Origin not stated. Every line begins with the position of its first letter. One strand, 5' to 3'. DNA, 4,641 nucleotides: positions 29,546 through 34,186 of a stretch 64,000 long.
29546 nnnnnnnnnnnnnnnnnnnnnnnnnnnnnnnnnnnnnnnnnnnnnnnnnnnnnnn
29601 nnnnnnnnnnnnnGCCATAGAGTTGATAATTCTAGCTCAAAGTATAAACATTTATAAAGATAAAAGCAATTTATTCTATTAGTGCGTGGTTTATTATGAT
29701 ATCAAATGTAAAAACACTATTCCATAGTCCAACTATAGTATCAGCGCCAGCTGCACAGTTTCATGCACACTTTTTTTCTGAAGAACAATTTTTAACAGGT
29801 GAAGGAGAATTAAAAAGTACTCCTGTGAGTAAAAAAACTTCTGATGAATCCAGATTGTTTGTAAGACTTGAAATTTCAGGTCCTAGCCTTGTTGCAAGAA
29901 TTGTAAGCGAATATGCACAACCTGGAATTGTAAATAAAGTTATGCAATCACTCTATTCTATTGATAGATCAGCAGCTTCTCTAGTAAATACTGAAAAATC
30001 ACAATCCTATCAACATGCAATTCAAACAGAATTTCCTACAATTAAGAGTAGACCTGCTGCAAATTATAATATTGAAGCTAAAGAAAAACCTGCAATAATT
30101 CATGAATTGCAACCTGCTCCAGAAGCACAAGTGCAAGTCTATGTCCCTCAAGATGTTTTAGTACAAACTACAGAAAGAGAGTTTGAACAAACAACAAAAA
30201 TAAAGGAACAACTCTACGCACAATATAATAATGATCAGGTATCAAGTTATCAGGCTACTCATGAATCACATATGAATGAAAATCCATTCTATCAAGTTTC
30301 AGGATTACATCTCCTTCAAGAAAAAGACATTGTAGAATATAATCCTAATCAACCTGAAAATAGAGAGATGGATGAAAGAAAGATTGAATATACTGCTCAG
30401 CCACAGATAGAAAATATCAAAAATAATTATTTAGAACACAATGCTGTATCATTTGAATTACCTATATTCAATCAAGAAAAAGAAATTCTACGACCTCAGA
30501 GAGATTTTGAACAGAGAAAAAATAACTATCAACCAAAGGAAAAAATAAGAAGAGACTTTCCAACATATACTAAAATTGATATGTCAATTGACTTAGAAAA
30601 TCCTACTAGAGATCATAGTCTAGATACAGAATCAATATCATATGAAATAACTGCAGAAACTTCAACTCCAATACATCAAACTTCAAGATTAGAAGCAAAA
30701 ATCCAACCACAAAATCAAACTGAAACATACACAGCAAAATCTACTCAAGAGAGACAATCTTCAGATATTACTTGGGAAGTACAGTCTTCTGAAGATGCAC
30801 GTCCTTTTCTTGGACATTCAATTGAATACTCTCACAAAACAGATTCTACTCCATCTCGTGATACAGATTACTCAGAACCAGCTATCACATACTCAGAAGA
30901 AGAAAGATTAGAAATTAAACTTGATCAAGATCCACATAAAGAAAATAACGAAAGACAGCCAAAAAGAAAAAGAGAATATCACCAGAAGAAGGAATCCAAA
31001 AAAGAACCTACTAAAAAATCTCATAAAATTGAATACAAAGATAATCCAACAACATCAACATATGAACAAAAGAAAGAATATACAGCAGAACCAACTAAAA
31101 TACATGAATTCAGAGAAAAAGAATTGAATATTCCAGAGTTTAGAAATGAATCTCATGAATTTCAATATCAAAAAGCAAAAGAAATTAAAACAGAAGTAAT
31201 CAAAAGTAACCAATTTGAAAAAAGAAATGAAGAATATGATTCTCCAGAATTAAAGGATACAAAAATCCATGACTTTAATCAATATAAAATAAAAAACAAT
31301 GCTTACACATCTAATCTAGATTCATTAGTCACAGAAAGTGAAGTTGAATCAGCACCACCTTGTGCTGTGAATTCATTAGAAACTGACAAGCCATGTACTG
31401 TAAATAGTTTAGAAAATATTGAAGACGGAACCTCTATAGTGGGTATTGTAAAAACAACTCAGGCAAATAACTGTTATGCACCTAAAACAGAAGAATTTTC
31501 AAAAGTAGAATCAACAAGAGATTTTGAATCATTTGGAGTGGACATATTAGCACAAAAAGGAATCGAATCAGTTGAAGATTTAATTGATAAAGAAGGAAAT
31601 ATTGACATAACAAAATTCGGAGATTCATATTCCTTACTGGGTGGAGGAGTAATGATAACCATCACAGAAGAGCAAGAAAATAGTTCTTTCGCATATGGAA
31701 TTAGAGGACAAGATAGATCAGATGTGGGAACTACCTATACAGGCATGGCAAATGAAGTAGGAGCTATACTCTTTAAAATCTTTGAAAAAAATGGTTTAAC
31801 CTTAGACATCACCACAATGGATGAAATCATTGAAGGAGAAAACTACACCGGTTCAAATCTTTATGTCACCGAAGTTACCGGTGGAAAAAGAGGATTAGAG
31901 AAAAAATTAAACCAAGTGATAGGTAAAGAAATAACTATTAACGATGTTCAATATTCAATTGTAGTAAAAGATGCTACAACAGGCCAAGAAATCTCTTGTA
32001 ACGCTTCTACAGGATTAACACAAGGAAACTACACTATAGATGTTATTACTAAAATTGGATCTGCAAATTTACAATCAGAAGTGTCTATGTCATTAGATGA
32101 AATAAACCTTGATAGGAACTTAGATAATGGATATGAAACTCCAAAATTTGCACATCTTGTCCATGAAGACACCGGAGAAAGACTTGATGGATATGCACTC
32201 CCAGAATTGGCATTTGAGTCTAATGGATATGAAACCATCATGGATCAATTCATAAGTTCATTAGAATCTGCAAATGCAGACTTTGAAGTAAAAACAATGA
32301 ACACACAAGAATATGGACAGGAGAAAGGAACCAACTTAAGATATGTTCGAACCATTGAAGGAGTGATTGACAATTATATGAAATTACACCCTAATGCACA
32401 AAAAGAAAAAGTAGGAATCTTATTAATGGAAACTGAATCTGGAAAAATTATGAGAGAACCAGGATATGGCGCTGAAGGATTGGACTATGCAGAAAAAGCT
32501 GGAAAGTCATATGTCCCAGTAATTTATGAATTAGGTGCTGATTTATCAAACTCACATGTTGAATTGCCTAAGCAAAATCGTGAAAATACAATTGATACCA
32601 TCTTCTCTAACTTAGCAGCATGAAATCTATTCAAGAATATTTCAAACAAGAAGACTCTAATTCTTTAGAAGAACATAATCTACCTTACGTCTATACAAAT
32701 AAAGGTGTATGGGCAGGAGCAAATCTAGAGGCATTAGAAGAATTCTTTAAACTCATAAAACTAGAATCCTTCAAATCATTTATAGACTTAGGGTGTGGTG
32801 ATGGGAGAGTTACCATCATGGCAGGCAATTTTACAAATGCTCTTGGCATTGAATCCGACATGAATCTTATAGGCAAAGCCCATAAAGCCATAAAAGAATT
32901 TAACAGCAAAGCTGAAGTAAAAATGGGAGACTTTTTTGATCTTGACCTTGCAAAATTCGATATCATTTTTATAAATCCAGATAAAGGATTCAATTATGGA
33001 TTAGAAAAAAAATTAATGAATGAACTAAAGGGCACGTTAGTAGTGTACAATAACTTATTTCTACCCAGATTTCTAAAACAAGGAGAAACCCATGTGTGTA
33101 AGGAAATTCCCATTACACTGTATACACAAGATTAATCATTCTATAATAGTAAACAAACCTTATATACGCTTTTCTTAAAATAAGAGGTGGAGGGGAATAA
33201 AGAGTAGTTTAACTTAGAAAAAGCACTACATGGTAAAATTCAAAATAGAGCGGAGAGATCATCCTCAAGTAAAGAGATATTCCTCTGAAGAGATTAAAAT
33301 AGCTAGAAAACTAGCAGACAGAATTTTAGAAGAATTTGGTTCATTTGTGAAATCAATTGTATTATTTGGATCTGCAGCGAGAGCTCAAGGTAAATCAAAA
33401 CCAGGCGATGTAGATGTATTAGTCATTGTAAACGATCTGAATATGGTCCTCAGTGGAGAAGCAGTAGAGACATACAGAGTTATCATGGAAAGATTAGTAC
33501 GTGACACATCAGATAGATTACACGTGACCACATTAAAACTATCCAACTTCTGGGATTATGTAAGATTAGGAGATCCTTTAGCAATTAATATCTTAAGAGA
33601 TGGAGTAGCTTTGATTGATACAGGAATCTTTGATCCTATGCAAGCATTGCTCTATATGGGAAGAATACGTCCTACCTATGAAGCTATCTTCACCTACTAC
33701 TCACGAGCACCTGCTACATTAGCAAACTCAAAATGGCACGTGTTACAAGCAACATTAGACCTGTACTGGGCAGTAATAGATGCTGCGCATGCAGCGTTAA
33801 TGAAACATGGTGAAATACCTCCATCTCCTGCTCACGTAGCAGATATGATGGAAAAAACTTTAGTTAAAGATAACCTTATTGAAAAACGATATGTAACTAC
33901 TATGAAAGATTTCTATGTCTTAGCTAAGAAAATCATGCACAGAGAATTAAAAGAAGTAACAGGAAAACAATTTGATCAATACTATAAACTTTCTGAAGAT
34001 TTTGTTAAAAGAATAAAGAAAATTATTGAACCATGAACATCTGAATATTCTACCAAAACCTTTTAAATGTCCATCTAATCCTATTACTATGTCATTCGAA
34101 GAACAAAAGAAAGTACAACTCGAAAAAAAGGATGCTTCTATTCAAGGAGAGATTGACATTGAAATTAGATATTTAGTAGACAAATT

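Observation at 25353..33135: Operon of four large uncharacterised low-complexity proteins plus a small methyltransferase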

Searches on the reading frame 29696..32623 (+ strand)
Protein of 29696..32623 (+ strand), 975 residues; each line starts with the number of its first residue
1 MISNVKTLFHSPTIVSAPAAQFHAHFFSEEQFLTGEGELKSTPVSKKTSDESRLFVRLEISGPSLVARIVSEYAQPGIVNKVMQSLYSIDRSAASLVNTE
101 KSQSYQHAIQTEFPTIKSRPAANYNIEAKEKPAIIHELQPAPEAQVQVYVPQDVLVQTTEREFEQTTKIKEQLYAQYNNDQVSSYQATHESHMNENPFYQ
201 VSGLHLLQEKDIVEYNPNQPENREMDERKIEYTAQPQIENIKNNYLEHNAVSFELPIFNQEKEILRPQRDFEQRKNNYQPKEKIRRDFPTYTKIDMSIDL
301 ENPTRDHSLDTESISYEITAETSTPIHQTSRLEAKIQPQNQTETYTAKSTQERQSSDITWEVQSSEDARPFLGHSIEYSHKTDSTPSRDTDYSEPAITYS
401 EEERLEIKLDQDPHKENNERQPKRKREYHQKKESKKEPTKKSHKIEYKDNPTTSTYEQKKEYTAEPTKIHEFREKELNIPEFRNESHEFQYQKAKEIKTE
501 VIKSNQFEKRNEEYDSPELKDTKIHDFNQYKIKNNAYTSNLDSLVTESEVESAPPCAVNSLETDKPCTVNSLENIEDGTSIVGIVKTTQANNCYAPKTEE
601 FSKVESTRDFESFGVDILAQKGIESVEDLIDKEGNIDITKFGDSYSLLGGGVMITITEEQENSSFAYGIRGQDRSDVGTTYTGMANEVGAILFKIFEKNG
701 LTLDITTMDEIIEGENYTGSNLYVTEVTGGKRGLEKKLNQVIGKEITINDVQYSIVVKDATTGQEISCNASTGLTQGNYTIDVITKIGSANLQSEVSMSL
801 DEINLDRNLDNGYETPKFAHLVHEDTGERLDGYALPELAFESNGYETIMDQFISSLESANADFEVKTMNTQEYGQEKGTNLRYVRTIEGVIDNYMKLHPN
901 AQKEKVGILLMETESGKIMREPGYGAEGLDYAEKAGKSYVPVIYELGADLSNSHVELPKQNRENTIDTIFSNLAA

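Call 3: search_protein_families(library=pfam, proteins=[window:29696-32623:+], max_evalue=1)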
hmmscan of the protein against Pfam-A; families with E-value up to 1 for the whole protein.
window:29696-32623:+ (975 aa): 0 families

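Call 4: search_protein_families(library=ncbifam, proteins=[window:29696-32623:+], max_evalue=1)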
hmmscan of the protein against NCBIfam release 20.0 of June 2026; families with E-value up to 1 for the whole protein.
window:29696-32623:+ (975 aa): 0 families

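Call 8: search_protein_families(library=phrogs, proteins=[window:29696-32623:+], max_evalue=0.1)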
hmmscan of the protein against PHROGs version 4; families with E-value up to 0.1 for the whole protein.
window:29696-32623:+ (975 aa): 0 families

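Call 9: search_protein_families(library=padloc, proteins=[window:29696-32623:+], max_evalue=0.1)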
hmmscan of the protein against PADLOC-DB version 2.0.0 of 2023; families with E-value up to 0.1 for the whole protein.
window:29696-32623:+ (975 aa): 0 families

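Call 23: find_homologous_proteins(query=window:29696-32623:+)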
Query window:29696-32623:+ (975 aa): 1 proteins with E <= 0.001 among 8000 candidates.
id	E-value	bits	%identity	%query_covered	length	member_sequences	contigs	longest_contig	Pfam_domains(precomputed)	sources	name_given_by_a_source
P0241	0.0e+0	2136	99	100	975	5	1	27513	-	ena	-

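Call 60: search_solved_structures(query=window:29696-32623:+, max_evalue=1)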
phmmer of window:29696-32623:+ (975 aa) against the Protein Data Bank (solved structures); distinct sequences matched with E-value up to 1: 0.

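Call 67: search_protein_representatives(protein=window:29696-32623:+)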
Query: 975 residues. Proteins with E-value up to 0.001 (for the whole library): 11; up to 1e-10: 9; up to 1e-30: 5. The best 11 are listed.
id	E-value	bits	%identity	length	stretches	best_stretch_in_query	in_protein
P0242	3.9e-46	174.3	99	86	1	890-975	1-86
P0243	1.9e-35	138.9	33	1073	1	642-954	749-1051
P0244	5.1e-34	134.2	33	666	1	644-956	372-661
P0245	7.9e-32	126.9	35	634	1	643-956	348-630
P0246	2.4e-31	125.4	36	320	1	642-962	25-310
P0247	1.8e-30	122.5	30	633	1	453-957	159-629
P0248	6.6e-22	94.1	38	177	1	667-850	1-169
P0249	3.0e-15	72.1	39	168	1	814-958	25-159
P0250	2.3e-12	62.5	42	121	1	859-958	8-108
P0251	2.5e-10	55.8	28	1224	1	649-956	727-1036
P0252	4.3e-04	35.2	31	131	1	856-959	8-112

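Call 68: search_protein_families(library=pfam, proteins=[P0243, P0244, P0245, P0246, P0247, P0251], max_evalue=0.01)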
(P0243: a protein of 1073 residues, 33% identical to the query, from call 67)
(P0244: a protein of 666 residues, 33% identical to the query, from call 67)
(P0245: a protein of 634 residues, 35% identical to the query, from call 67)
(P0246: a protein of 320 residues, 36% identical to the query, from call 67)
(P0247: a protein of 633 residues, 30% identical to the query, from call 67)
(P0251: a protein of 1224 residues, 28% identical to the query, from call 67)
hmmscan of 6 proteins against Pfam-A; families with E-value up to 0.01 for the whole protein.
P0243 (1073 aa): 0 families

P0244 (666 aa): 0 families

P0245 (634 aa): 0 families

P0246 (320 aa): 0 families

P0247 (633 aa): 0 families

P0251 (1224 aa): 0 families

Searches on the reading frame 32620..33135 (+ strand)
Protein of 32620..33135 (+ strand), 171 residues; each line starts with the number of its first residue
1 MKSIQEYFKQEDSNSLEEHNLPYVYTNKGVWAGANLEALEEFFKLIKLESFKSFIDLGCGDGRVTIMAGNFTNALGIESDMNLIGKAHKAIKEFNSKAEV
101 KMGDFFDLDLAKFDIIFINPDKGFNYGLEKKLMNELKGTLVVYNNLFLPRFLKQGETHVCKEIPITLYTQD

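Call 3: search_protein_families(library=pfam, proteins=[window:32620-33135:+], max_evalue=1)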
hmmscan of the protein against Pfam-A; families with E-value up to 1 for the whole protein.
window:32620-33135:+ (171 aa): 13 families
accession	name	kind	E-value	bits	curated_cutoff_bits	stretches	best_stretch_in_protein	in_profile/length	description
PF13847.12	Methyltransf_31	-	4.9e-06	26.7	27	1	52-119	5-81/145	Methyltransferase domain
PF13649.12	Methyltransf_25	-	6.3e-06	27.2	27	1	55-119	2-71/97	Methyltransferase domain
PF05175.20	MTS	-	1e-05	25.7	23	1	24-120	4-106/170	Methyltransferase small domain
PF08123.19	DOT1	-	0.00017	21.6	23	1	28-99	20-94/205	Histone methylation protein DOT1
PF13489.12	Methyltransf_23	-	0.0015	18.7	27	1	38-98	12-75/164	Methyltransferase domain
PF08241.18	Methyltransf_11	-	0.0022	19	21.2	1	56-118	2-66/95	Methyltransferase domain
PF08242.18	Methyltransf_12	-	0.0025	18.9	30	1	55-119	1-72/98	Methyltransferase domain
PF00891.24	Methyltransf_2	-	0.015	15.1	22.3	1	40-118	52-133/210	O-methyltransferase domain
PF01596.23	Methyltransf_3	-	0.018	14.8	22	1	61-148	69-157/204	O-methyltransferase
PF09445.16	Methyltransf_15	-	0.02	14.9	22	1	54-121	4-80/165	RNA cap guanine-N2 methyltransferase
PF02390.23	Methyltransf_4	-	0.037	13.9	24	1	53-94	4-48/173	Putative methyltransferase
PF02353.26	CMAS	-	0.07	12.9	27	1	35-116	47-131/273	Mycolic acid cyclopropane synthetase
PF01135.25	PCMT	-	0.29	11.3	20.3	1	42-104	65-132/210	Protein-L-isoaspartate(D-aspartate) O-methyltransferase (PCMT)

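Call 4: search_protein_families(library=ncbifam, proteins=[window:32620-33135:+], max_evalue=1)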
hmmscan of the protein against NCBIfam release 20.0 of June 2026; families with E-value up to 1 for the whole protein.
window:32620-33135:+ (171 aa): 20 families
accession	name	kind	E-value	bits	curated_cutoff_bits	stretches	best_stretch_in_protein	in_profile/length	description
NF041081.1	prot_lys_mtase_Arch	equivalog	4e-08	33.5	200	1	54-146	13-111/142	protein-lysine N-methyltransferase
TIGR04543.1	ketoArg_3Met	equivalog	0.0001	21.5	425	1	50-103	149-205/336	2-ketoarginine methyltransferase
NF045667.1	MTase_DVU1556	equivalog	0.00056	19.4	155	1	38-117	10-89/213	DVU_1556 family methyltransferase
TIGR02469.1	CbiT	equivalog_domain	0.0011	19.2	78.3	1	46-141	15-118/124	precorrin-6Y C5,15-methyltransferase (decarboxylating) subunit CbiT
TIGR00740.1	TIGR00740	equivalog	0.0018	18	193.3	1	53-118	56-128/239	carboxy-S-adenosyl-L-methionine synthase CmoA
TIGR00755.1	ksgA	equivalog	0.002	17.5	171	1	38-115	17-94/256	16S rRNA (adenine(1518)-N(6)/adenine(1519)-N(6))-dimethyltransferase RsmA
NF000499.2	Erm23S_rRNA_broad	equivalog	0.0028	17.1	212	1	37-112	10-85/244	23S ribosomal RNA methyltransferase Erm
NF011529.0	PRK14968.1-3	equivalog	0.0031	17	162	1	49-121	33-107/198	putative methyltransferase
NF002463.0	PRK01683.1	equivalog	0.0044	16.7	297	1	43-95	24-79/258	trans-aconitate 2-methyltransferase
TIGR00091.1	TIGR00091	equivalog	0.0062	15.9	112.65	1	39-94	6-63/194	tRNA (guanosine(46)-N7)-methyltransferase TrmB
NF043040.1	corrin_prot_MT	hypoth_equivalog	0.016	14.7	180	1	53-102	44-94/216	corrinoid protein-associated methyltransferase CpaM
TIGR03533.1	L3_gln_methyl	equivalog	0.018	14.4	229.7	1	40-120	111-197/284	50S ribosomal protein L3 N(5)-glutamine methyltransferase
TIGR02081.1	metW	equivalog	0.025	14.1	189.5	1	45-118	10-81/194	methionine biosynthesis protein MetW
NF001790.0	PRK00517.3-3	equivalog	0.027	13.8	269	1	50-105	122-179/262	50S ribosomal protein L11 methyltransferase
NF041536.1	ArsM_DUF2284_UU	exception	0.029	12.7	575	1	43-95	69-125/459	arsenite methyltransferase/DUF2284 domain selenoprotein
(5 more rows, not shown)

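Call 8: search_protein_families(library=phrogs, proteins=[window:32620-33135:+], max_evalue=0.1)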
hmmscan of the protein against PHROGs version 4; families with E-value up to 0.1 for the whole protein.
window:32620-33135:+ (171 aa): 4 families
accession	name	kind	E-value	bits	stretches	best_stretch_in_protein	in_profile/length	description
phrog_4752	-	other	0.0007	19.9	1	50-118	52-127/241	tRNA methyltransferase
phrog_22502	-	other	0.0033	18.2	1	37-119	59-145/276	methyltransferase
phrog_24008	-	DNA, RNA and nucleotide metabolism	0.005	15.7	1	44-132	87-172/1006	helicase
phrog_15516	-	other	0.006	17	1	45-146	51-163/214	methyltransferase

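Call 9: search_protein_families(library=padloc, proteins=[window:32620-33135:+], max_evalue=0.1)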
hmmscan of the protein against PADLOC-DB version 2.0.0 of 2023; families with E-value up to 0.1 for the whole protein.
window:32620-33135:+ (171 aa): 1 family
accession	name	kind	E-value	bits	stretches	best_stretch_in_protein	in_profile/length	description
PDLC04134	mad2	-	3.1e-11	40.8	1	37-125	278-370/492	mads_2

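Call 59: search_solved_structures(query=window:32620-33135:+, max_evalue=0.1)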
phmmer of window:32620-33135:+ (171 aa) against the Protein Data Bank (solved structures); distinct sequences matched with E-value up to 0.1: 11.
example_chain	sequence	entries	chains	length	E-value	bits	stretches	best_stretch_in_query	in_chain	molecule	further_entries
5bxy_A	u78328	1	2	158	5.1e-08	36.2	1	41-150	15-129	RNA methyltransferase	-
5fa8_A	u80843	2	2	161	1.4e-07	34.7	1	42-144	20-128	Ribosomal protein L11 methyltransferase, putative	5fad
5jwj_A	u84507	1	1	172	1.9e-06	31.1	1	44-144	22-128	Protein-lysine N-methyltransferase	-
6rbd_y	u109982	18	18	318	0.00071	22.7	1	54-152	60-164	Dimethyladenosine transferase | rRNA adenine N(6)-methyltransferase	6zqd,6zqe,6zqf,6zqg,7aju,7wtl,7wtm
1wzn_A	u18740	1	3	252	0.0041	20.2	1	31-116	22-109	SAM-dependent methyltransferase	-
1r18_A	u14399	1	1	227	0.0075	19.4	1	48-123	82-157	Protein-L-isoaspartate(D-aspartate)-O-methyltransferase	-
5wp4_A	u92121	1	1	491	0.033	17.3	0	29-104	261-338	Phosphoethanolamine N-methyltransferase 1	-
2h1r_A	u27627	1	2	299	0.041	17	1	39-132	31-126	Dimethyladenosine transferase, putative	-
8fjm_A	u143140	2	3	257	0.047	16.8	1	41-153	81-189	Histone-lysine N-methyltransferase, H3 lysine-79 specific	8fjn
5wp5_A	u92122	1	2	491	0.054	16.6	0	30-101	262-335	Phosphomethylethanolamine N-methyltransferase 2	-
1y8c_A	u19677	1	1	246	0.096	15.8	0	51-121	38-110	S-adenosylmethionine-dependent methyltransferase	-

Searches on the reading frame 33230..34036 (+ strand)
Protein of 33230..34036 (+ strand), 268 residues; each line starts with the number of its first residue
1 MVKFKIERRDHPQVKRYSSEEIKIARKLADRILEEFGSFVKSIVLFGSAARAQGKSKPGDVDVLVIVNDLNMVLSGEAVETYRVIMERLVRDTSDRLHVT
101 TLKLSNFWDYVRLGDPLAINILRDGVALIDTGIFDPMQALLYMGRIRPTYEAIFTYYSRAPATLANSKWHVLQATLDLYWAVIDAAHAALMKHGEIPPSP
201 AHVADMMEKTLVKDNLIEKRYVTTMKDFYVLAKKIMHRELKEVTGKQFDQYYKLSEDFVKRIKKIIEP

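Call 3: search_protein_families(library=pfam, proteins=[window:33230-34036:+], max_evalue=1)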
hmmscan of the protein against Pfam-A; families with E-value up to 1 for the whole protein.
window:33230-34036:+ (268 aa): 4 families
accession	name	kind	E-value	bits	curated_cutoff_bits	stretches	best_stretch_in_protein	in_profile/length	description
PF01909.29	NTP_transf_2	-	1.9e-05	25.4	21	1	26-70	2-43/93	Nucleotidyltransferase domain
PF18765.7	Polbeta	-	0.0052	17.4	26.9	1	39-95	12-62/93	Polymerase beta, Nucleotidyltransferase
PF14910.11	MMS22L_N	-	0.045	12.6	27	1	140-232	154-247/708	S-phase genomic integrity recombination mediator, N-terminal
PF14792.12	DNA_pol_B_palm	-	0.15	12.7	25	1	21-92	6-69/113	DNA polymerase beta palm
